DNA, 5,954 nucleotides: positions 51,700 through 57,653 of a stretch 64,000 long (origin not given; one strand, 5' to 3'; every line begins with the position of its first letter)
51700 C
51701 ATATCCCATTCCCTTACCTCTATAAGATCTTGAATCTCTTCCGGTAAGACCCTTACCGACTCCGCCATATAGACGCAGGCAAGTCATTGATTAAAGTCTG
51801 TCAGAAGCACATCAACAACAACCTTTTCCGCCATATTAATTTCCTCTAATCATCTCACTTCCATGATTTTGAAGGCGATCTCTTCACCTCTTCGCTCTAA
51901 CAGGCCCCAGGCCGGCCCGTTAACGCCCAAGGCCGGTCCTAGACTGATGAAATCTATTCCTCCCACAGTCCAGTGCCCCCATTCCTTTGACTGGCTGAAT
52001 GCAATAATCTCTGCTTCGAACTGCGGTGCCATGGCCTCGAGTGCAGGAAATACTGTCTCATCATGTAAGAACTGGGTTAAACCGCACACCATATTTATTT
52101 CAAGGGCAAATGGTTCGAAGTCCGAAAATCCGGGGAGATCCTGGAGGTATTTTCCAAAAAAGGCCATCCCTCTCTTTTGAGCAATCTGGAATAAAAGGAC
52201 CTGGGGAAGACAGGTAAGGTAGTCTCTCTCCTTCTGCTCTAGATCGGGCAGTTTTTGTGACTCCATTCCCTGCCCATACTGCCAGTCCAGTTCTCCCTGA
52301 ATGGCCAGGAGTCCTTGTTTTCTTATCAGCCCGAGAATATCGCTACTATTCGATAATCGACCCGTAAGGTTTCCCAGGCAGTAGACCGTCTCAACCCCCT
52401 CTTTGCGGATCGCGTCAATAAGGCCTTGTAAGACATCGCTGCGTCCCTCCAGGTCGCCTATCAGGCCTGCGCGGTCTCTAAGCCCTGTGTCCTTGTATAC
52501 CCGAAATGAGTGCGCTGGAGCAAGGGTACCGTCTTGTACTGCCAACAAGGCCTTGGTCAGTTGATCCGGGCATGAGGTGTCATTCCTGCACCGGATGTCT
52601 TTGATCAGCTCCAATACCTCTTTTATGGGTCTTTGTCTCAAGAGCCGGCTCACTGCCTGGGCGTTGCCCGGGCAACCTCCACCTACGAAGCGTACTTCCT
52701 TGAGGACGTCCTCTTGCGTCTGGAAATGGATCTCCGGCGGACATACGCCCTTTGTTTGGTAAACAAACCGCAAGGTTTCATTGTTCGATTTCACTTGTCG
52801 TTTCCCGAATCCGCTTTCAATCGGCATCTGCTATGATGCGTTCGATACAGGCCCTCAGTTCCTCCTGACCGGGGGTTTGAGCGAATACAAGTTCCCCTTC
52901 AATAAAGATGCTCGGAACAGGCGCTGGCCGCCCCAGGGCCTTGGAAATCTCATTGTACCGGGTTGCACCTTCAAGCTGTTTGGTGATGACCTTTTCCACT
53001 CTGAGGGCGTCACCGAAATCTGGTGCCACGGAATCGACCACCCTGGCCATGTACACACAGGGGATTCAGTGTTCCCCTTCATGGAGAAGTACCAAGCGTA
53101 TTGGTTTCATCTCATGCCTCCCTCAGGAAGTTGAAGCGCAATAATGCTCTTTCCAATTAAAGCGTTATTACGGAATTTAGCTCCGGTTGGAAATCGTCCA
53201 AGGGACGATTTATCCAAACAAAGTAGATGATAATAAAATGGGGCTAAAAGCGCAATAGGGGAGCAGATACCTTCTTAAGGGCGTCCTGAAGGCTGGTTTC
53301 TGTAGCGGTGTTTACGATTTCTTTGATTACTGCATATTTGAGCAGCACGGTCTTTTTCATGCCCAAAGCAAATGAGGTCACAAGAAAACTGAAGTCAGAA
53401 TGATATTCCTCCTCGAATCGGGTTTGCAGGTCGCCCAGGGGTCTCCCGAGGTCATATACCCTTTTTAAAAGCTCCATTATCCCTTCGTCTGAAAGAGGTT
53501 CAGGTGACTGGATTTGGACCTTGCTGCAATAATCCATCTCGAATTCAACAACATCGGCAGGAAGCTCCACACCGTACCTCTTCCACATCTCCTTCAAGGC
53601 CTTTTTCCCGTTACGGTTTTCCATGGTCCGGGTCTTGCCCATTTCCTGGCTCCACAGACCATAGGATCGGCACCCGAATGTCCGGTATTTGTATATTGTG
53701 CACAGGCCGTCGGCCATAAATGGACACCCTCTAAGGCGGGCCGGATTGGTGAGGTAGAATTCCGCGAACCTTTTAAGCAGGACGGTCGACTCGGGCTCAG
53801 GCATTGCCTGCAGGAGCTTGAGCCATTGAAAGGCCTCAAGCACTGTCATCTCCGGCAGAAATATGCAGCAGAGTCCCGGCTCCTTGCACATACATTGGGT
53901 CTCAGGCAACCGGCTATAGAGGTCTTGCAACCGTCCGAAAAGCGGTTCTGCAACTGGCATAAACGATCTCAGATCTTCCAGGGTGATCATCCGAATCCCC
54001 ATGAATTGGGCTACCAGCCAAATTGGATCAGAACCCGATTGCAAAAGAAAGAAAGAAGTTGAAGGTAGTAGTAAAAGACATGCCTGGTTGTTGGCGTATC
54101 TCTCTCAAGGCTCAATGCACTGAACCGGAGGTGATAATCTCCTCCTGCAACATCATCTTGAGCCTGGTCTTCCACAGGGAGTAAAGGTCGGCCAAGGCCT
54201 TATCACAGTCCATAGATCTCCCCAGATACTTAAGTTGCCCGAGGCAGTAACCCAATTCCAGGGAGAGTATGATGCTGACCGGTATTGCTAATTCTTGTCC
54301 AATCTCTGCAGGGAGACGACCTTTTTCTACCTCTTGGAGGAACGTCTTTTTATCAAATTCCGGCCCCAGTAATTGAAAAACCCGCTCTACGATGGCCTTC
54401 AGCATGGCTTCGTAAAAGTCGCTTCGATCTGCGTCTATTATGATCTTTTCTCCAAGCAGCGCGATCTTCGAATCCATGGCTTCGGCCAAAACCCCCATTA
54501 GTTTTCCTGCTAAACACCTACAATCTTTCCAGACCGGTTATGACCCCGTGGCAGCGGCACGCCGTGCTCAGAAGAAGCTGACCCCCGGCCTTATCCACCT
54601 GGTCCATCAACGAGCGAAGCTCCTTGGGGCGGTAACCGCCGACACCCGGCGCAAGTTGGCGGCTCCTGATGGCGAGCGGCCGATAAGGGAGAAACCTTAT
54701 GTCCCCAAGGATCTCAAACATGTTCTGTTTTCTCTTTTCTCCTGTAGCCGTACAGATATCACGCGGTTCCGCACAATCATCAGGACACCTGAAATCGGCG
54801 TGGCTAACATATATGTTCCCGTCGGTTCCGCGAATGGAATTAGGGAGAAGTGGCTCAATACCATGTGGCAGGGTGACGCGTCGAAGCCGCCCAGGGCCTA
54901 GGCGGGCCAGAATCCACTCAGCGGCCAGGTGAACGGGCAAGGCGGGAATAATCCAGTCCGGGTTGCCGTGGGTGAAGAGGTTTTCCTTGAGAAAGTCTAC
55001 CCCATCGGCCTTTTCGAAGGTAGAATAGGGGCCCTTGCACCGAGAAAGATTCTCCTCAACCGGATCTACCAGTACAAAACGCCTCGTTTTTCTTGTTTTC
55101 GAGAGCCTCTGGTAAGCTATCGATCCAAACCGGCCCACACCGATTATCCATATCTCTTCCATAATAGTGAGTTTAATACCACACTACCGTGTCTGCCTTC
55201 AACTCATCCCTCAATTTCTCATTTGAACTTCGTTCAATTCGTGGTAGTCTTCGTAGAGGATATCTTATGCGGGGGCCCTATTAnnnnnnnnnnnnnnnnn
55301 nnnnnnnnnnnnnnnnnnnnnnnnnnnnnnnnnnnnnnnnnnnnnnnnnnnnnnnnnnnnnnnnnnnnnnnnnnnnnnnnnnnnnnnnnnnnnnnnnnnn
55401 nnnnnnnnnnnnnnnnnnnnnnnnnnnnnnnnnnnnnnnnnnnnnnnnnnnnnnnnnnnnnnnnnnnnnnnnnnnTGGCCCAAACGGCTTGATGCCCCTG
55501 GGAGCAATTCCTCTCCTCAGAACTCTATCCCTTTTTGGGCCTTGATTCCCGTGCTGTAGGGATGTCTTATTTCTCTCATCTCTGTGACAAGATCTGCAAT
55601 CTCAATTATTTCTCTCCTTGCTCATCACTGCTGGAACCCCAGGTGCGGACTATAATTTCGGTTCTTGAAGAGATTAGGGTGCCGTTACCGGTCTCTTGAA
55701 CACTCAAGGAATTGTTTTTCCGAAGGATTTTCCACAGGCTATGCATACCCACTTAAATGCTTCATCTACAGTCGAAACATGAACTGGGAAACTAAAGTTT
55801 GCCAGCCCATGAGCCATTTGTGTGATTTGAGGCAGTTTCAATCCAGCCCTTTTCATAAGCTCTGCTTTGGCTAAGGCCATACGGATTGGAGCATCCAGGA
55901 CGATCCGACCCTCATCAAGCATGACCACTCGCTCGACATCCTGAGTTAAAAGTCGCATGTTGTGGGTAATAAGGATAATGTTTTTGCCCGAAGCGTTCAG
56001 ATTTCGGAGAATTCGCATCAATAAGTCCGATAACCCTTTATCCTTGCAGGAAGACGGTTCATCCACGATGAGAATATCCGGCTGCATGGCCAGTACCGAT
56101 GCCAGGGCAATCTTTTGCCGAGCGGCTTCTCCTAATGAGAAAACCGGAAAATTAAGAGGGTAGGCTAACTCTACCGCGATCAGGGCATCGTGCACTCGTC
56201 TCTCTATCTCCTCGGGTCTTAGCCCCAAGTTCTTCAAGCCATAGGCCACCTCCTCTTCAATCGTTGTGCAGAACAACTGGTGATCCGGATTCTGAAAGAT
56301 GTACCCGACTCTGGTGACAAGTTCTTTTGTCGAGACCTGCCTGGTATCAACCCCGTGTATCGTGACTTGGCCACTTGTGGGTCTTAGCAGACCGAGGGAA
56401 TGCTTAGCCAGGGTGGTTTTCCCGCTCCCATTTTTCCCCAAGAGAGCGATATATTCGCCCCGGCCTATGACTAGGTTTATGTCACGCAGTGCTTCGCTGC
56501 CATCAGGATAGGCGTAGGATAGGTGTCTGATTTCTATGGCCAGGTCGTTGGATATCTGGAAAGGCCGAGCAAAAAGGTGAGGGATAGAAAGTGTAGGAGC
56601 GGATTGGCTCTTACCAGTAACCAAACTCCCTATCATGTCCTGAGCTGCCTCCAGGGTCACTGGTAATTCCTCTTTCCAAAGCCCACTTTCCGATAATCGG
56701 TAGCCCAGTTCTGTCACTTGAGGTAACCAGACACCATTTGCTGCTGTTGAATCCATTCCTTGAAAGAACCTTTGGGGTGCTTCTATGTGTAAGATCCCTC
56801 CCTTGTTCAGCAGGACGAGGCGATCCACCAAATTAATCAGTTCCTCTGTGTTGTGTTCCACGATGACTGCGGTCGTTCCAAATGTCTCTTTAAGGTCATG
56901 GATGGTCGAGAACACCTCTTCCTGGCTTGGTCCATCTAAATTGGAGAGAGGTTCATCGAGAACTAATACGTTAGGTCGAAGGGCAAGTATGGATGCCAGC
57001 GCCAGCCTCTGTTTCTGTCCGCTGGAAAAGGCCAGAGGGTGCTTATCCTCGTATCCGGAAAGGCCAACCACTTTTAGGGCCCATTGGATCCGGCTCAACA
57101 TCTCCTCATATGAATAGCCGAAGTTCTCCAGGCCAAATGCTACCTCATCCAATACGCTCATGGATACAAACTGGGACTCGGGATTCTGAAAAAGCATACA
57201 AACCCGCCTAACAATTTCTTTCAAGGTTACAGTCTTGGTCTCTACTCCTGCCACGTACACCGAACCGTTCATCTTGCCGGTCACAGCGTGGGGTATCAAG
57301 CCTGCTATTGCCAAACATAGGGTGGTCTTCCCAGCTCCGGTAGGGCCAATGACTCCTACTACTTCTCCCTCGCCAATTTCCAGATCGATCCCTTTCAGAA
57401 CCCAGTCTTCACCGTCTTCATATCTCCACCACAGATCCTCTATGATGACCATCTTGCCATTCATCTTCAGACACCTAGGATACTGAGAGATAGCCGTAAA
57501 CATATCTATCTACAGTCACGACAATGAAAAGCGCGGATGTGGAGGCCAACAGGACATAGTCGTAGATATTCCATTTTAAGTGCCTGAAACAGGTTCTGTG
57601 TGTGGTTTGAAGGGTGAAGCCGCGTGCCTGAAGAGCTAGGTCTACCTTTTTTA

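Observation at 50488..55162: Seven-gene minus-strand operon of unknown function combining redox selenoproteins, Cys-cluster proteins and an SMC-head ATPase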

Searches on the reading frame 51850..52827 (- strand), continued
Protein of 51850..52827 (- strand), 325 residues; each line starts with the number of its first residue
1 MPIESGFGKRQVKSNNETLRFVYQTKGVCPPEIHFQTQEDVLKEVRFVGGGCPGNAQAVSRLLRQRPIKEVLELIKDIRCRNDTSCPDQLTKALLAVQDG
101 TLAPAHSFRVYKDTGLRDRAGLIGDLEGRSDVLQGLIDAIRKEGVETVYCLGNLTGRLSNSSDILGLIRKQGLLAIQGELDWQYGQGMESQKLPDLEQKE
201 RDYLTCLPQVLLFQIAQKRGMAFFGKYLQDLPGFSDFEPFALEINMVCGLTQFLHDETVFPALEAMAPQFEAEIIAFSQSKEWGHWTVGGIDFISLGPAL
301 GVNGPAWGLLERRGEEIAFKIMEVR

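Call 101: find_encoding_contigs(protein=P0095, flank=9000, max_places=1)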
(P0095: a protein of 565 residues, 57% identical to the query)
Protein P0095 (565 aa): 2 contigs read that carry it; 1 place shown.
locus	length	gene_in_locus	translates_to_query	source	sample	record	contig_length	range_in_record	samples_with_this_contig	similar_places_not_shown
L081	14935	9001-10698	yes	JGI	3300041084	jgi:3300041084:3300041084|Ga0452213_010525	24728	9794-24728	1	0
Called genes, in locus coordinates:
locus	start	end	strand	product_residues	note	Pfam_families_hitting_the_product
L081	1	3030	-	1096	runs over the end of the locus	PF04257:RecC_N, PF27451:RecC_4th, PF17946:RecC_C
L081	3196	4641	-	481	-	PF04015:DUF362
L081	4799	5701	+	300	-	PF01497:Peripla_BP_2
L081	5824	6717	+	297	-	PF01032:FecCD, PF00950:ABC-3 (weak)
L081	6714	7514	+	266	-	PF02463:SMC_N (faint), PF00005:ABC_tran, PF13304:AAA_21 (weak)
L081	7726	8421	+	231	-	PF00175:NAD_binding_1 (weak)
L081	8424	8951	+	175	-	PF02572:CobA_CobO_BtuR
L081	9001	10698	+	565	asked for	PF07796:DUF1638, PF12637:TSCPD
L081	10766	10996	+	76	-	-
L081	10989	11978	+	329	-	PF02463:SMC_N, PF13175:AAA_15, PF13476:AAA_23, PF13555:AAA_29 (faint), PF13304:AAA_21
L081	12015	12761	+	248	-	-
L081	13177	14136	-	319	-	PF02492:cobW, PF07683:CobW_C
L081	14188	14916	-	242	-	PF07992:Pyr_redox_2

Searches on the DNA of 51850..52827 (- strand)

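Call 75: search_rna_families(sources=[L014, L016, L035, L043, L006, L009, L026], threshold=gathering)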
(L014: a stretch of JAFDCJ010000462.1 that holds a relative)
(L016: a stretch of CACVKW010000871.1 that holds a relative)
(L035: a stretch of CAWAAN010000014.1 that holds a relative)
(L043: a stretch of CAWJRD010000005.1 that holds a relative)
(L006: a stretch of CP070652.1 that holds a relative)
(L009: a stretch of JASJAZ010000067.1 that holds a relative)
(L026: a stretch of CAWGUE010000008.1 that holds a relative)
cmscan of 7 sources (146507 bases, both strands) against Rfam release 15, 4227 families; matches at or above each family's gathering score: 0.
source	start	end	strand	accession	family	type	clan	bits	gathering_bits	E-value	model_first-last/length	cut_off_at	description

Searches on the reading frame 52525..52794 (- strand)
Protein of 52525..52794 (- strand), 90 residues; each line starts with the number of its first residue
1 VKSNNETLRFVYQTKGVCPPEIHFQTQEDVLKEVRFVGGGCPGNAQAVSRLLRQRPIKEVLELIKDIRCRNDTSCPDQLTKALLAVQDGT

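Call 67: predict_structure(alignment_id=A3)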
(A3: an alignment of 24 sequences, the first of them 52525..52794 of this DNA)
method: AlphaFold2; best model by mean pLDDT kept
length: 90 residues; sequences in the alignment: 24
mean_pLDDT: 81.2   pTM: 0.72
mean pLDDT of the five models: 81.2, 79.3, 78.0, 77.2, 77.2
residues with pLDDT >= 90: 23; 70-90: 52; 50-70: 13; < 50: 2
segments of 3 or more residues with pLDDT < 50: none
pLDDT, mean of each block of 10 residues (from residue 1): 72 80 91 85 79 91 78 72 83
secondary structure, 60 per line:
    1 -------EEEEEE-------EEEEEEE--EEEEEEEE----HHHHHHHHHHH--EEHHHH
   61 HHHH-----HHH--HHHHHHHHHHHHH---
elements in order: E8-13 E21-27 E30-37 H42-52 H57-64 H75-87

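Call 71: fold_search(model_id=the predicted structure, library=pdb)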
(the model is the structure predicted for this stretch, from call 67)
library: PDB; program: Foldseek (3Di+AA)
matches with E <= 10: 247; with E <= 0.001: 0
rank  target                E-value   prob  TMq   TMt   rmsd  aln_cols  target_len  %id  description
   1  8ztq_A                3.7e-02  0.72  0.43  0.30   9.9        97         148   15  Crystal structure of Sufu from Mycoplasma Pneumonia (released 2024-12-11)
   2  3l00                  9.2e-02  0.28  0.33  0.21  15.2       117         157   14  Crystal structure of benzylated SNAP-tag (released 2010-12-15)
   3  3kzz                  2.1e-01  0.20  0.33  0.20  14.9       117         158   13  Crystal structure of SNAP-tag bound to its substrate benzylguanine (released 2010-12-15)
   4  1eh6                  2.6e-01  0.16  0.33  0.19  15.2       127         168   14  HUMAN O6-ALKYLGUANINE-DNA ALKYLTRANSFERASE (released 2000-04-12)
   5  8p2b_A                2.9e-01  0.35  0.41  0.43   5.3        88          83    8  Crystal structure of CbFMN4 domain 1 (released 2023-07-19)
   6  8p2a                  3.8e-01  0.44  0.47  0.47   5.7        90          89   12  Crystal structure of SaFMN3 domain 2 (released 2023-07-19)
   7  1eh7                  6.0e-01  0.11  0.33  0.20  15.4       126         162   14  METHYLATED HUMAN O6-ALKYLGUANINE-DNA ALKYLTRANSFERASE (released 2000-04-12)
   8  1eh8                  6.0e-01  0.11  0.33  0.19  15.2       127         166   14  BENZYLATED HUMAN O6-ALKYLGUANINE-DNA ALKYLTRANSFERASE (released 2000-04-12)
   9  6v5b_C                6.0e-01  0.10  0.29  0.14  13.9        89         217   12  Human Drosha and DGCR8 in complex with Primary MicroRNA (MP/RNA complex) - Active state (released 2020-04-08)
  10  7u06_D                6.8e-01  0.07  0.25  0.19  12.6        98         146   13  Structure of the yeast TRAPPII-Rab11/Ypt32 complex in the closed/open state (composite structure) (released 2022-04-27)
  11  9asn_B                7.3e-01  0.15  0.30  0.13   8.9        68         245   12  Human Drosha and DGCR8 in complex with Pri-miR-98 (released 2024-09-04)
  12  1qnt                  7.8e-01  0.10  0.32  0.19  15.4       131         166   13  X-ray structure of human O6alkylguanine-DNA alkyltransferase (released 1999-12-16)
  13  6v5b_B                7.8e-01  0.10  0.28  0.15  12.6        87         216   11  Human Drosha and DGCR8 in complex with Primary MicroRNA (MP/RNA complex) - Active state (released 2020-04-08)
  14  1yfh_C                8.3e-01  0.10  0.33  0.21  15.0       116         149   14  wt Human O6-Alkylguanine-DNA Alkyltransferase Bound To DNA Containing an Alkylated Cytosine (released 2005-12-13)
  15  1yfh_B                8.8e-01  0.16  0.31  0.18  11.2        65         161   18  wt Human O6-Alkylguanine-DNA Alkyltransferase Bound To DNA Containing an Alkylated Cytosine (released 2005-12-13)
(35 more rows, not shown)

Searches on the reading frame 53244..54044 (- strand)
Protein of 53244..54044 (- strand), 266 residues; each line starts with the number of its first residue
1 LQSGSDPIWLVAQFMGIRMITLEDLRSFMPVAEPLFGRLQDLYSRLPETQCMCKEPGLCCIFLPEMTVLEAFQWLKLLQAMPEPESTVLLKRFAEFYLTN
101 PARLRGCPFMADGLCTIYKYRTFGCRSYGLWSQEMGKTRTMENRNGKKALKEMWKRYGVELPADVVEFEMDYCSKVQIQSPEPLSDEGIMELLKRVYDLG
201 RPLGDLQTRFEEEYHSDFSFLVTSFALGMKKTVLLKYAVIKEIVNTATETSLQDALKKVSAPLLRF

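Call 6: search_protein_families(library=pfam, max_evalue=0.1, proteins=[window:53244-54044:-])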
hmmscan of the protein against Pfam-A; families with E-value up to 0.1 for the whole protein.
window:53244-54044:- (266 aa): 1 family
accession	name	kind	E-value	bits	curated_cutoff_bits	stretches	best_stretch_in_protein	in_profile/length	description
PF03692.20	CxxCxxCC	-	0.016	16.3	23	1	53-134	2-75/85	Putative zinc- or iron-chelating domain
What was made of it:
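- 53244..54044 (-): g3: YkgJ/CxxCxxCC-like Cys-cluster protein (probable start ATG 53990). Frequent accessory member, usually downstream of g7 elsewhere. PF03692 E 0.016, below cut-off (call 6).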

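Call 7: search_protein_families(library=ncbifam, max_evalue=0.1, proteins=[window:53244-54044:-])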
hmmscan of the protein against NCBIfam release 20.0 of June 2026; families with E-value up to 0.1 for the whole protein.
window:53244-54044:- (266 aa): 0 families

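Call 47: search_protein_families(library=padloc, max_evalue=0.01, proteins=[window:53244-54044:-])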
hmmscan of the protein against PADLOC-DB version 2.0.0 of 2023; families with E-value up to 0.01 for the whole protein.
window:53244-54044:- (266 aa): 0 families

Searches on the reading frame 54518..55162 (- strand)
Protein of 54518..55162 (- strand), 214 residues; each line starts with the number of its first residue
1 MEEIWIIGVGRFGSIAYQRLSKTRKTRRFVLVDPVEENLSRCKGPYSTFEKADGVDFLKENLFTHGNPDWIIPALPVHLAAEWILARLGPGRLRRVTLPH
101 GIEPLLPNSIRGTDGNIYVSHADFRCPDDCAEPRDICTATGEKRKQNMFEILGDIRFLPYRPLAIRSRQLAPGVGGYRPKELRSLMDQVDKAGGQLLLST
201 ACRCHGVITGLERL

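Call 6: search_protein_families(library=pfam, max_evalue=0.1, proteins=[window:54518-55162:-])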
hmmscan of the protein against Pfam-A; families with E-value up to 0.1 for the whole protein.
window:54518-55162:- (214 aa): 1 family
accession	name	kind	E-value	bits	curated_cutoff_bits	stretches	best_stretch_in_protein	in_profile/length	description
PF02254.24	TrkA_N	-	0.0033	18.2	23.8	1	5-43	2-38/116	TrkA-N domain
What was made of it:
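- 54518..55162 (-): g1: Rossmann-like N-terminus with C-x3-C-x6-C and C-x-C motifs. Occasional member. TrkA_N E 0.003, below cut-off (call 6).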

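Call 7: search_protein_families(library=ncbifam, max_evalue=0.1, proteins=[window:54518-55162:-])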
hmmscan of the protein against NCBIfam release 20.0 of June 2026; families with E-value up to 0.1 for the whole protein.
window:54518-55162:- (214 aa): 0 families

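Call 47: search_protein_families(library=padloc, max_evalue=0.01, proteins=[window:54518-55162:-])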
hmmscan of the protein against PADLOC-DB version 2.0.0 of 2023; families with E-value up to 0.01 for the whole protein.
window:54518-55162:- (214 aa): 0 families

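Call 81: search_solved_structures(query=window:54518-55162:-, max_evalue=1)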
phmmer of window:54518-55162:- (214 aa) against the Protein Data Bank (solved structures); distinct sequences matched with E-value up to 1: 0.
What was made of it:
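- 54518..55162 (-): No PDB relative (call 81).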

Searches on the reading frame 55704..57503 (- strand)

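Call 28: search_protein_families(library=pfam, max_evalue=0.01, proteins=[window:55704-57503:-])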
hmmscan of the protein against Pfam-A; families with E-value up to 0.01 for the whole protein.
window:55704-57503:- (599 aa): 32 families (the best 25 are shown)
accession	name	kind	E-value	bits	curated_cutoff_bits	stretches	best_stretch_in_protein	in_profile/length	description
PF00005.33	ABC_tran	-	9.7e-54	182.1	25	2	339-484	1-136/137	ABC transporter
PF13401.12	AAA_22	-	1.2e-10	42.3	27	1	51-144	10-80/130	AAA domain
PF13304.12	AAA_21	-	3.6e-10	40.8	27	0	450-519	231-303/304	AAA domain, putative AbiEii toxin, Type IV TA system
PF02463.25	SMC_N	-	6e-08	32.8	40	0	352-522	27-205/220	RecF/RecN/SMC N terminal domain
PF13191.12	AAA_16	-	1.3e-06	29.4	32.6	0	43-81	21-63/167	AAA ATPase domain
PF13481.12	AAA_25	-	4.2e-06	27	27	0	34-67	24-54/195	AAA domain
PF01078.27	Mg_chelatase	-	2.1e-05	24.4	20.3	0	347-392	20-65/207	Magnesium chelatase, subunit ChlI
PF13479.12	AAA_24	-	4.8e-05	23.7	27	0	352-368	5-21/195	AAA domain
PF13555.12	AAA_29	-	8e-05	22.8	27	0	41-70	17-46/61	P-loop containing region of AAA domain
PF00004.35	AAA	-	8.8e-05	23.4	21.2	0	51-71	3-23/131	ATPase family associated with various cellular activities (AAA)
PF13476.12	AAA_23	-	0.00014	23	27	0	46-67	19-40/201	AAA domain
PF00931.28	NB-ARC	-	0.00016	21.4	23.5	0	44-107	16-76/248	NB-ARC domain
PF05729.18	NACHT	-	0.0002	21.7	26.7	0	351-368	2-19/167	NACHT domain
PF25199.1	nSTAND_NTPase5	-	0.00044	20.5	34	0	44-67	39-62/145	Novel STAND NTPase 5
PF02367.23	TsaE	-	0.00066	20.1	26.6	0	345-370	17-42/128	Threonylcarbamoyl adenosine biosynthesis protein TsaE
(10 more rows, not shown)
